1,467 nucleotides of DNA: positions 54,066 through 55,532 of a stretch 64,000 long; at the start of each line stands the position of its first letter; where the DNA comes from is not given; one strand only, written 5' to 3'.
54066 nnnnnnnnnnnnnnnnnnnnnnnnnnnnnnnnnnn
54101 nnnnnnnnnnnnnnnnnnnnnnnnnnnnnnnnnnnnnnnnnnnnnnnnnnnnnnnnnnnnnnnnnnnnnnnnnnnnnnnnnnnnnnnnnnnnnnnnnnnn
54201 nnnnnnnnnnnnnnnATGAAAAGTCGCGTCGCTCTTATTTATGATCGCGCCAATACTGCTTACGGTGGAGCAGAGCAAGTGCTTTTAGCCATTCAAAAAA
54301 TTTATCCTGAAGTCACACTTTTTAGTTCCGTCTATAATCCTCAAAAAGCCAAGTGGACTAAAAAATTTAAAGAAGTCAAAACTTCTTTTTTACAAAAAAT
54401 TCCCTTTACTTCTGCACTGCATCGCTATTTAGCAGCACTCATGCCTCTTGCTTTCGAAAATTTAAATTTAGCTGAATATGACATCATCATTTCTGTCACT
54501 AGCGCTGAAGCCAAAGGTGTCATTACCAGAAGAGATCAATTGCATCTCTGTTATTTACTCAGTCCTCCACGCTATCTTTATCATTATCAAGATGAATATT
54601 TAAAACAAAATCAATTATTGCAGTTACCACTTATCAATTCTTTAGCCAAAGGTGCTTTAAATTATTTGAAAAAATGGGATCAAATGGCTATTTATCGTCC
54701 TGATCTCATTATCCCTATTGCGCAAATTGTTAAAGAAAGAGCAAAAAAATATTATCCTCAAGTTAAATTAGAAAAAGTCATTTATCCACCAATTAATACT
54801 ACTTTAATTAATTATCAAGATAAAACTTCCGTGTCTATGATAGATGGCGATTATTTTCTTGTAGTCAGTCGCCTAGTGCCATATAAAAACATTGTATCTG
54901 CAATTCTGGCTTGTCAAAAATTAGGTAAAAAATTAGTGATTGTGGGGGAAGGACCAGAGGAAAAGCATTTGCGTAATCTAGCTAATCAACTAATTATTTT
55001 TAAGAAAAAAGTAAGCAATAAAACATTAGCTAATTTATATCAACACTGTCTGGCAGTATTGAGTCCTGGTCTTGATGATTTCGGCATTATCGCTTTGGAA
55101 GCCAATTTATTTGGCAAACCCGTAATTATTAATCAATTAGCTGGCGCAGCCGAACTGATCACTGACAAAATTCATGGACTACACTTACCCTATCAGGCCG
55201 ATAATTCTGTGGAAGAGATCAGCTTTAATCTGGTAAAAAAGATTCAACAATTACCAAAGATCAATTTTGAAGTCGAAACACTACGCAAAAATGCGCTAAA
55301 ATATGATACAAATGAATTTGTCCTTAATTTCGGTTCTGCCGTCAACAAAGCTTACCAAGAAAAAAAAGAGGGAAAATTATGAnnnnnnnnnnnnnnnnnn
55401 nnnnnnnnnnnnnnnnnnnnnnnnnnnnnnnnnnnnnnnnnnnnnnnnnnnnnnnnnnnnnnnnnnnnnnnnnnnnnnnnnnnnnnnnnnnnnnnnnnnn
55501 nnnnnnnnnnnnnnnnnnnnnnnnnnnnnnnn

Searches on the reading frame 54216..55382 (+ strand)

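Call 78: search_protein_families(library=pfam, proteins=[window:54216-55382:+], max_evalue=0.00001)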
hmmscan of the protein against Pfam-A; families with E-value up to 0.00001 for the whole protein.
window:54216-55382:+ (388 aa): 2 families
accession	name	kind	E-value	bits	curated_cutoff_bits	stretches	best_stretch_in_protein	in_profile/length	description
PF00534.26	Glycos_transf_1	-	8.7e-20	71.4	26.4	1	212-335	16-152/172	Glycosyl transferases group 1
PF13692.12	Glyco_trans_1_4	-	1.9e-13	51.3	27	1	213-329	3-130/142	Glycosyl transferases group 1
